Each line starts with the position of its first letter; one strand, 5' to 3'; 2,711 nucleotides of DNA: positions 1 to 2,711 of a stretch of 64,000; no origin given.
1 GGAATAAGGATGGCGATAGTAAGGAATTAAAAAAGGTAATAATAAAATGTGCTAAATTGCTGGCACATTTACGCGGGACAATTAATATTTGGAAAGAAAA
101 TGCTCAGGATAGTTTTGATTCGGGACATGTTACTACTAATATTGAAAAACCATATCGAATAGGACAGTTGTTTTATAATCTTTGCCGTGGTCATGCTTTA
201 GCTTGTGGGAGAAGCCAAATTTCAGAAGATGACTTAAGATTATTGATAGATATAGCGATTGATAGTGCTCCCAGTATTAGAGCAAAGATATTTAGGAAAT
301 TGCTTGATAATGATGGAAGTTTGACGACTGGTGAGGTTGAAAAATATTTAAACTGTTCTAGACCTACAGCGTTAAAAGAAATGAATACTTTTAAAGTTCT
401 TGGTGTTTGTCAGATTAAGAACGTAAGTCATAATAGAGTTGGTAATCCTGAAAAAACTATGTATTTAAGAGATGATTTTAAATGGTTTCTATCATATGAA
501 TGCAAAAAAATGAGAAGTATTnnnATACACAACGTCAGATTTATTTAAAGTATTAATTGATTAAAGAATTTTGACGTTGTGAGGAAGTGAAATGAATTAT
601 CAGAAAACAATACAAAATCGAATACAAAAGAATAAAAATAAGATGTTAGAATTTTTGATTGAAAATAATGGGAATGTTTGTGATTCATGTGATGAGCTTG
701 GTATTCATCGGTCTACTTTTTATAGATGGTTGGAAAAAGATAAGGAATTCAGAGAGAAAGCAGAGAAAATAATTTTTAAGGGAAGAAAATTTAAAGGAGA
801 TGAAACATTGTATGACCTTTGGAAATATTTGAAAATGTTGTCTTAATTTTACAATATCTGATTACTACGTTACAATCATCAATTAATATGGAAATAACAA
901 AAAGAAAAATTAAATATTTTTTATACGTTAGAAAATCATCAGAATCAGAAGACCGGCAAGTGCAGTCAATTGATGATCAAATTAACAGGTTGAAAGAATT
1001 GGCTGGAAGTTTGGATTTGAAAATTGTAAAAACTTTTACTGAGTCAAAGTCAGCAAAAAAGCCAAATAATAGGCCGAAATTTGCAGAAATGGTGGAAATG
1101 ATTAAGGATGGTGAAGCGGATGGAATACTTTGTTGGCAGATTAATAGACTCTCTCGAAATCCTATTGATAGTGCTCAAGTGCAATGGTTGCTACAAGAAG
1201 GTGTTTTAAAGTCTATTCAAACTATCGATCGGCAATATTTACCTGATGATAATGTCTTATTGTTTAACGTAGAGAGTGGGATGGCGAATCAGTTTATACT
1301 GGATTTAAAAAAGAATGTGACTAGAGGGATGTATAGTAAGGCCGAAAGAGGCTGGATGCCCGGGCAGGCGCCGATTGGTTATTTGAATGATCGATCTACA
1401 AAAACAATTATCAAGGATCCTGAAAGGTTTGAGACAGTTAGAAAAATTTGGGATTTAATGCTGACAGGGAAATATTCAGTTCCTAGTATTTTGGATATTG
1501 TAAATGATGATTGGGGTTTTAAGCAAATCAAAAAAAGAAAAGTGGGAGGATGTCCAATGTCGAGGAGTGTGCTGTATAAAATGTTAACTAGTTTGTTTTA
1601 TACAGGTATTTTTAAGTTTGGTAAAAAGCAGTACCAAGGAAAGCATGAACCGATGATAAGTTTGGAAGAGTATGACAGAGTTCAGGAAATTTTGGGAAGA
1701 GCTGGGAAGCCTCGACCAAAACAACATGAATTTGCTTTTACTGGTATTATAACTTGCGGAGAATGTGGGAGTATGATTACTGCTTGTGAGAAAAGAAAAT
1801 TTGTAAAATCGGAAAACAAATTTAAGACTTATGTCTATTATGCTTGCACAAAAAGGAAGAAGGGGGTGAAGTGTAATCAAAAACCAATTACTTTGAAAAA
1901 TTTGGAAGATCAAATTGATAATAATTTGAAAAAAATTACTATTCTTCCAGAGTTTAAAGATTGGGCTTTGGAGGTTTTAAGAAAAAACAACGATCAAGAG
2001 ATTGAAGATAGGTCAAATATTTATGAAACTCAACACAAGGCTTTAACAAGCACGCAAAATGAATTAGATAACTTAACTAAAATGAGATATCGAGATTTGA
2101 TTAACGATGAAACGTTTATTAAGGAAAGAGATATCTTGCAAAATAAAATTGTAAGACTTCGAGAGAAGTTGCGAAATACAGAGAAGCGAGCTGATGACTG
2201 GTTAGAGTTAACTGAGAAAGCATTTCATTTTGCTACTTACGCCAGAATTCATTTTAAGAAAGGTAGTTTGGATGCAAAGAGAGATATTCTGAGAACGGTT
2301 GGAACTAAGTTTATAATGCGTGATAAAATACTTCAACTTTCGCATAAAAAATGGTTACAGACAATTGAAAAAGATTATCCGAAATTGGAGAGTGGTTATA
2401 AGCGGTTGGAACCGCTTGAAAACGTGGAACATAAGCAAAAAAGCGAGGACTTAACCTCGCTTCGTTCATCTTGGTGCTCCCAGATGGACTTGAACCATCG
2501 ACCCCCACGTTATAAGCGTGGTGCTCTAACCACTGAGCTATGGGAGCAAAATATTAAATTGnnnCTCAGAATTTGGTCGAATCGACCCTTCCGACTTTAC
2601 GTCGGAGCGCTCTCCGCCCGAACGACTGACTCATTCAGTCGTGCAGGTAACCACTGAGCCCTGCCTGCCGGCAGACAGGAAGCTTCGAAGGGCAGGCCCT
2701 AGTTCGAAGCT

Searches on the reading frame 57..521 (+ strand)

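Call 41: search_protein_families(library=pfam, proteins=[window:57-521:+], max_evalue=0.01)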
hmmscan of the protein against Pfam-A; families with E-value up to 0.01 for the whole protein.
window:57-521:+ (155 aa): 1 family
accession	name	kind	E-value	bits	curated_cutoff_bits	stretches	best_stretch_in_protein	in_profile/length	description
PF12728.13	HTH_17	-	0.0052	17.4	27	0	89-106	2-19/51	Helix-turn-helix domain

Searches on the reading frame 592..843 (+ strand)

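Call 41: search_protein_families(library=pfam, proteins=[window:592-843:+], max_evalue=0.01)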
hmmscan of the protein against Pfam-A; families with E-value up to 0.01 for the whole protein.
window:592-843:+ (84 aa): 8 families
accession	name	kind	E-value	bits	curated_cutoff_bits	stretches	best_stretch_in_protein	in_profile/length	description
PF13022.12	HTH_Tnp_1_2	-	3.8e-07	30.7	27.9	1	9-61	6-60/122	Helix-turn-helix of insertion element transposase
PF13551.12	HTH_29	-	7.8e-05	23.1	28.1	1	26-48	12-34/64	Winged helix-turn helix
PF13384.12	HTH_23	-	0.00015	21.9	24.6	1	27-48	18-39/50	Homeodomain-like domain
PF13556.12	HTH_30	-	0.00018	21.7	27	1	18-49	4-35/59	PucR C-terminal helix-turn-helix domain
PF02954.25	HTH_8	-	0.0015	18.6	22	1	18-49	10-41/42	Bacterial regulatory protein, Fis family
PF01527.26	HTH_Tnp_1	-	0.0019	18.8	24.1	1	15-52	12-49/75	Transposase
PF07374.17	DUF1492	-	0.0031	18.1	21.5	1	3-49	48-94/100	Protein of unknown function (DUF1492)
PF13518.12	HTH_28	-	0.0083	16.6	25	0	18-49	5-35/52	Helix-turn-helix domain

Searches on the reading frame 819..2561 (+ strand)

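Call 41: search_protein_families(library=pfam, proteins=[window:819-2561:+], max_evalue=0.01)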
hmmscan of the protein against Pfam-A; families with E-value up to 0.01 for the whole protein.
window:819-2561:+ (581 aa): 3 families
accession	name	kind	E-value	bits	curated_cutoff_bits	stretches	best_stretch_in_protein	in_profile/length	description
PF00239.26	Resolvase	-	1.4e-19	71.1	23.3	1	34-178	2-143/145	Resolvase, N terminal domain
PF07508.19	Recombinase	-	9.2e-10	39.1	21.1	1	201-292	1-99/102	Recombinase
PF13408.12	Zn_ribbon_recom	-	1.1e-09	39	25.3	1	307-370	2-57/58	Recombinase zinc beta ribbon domain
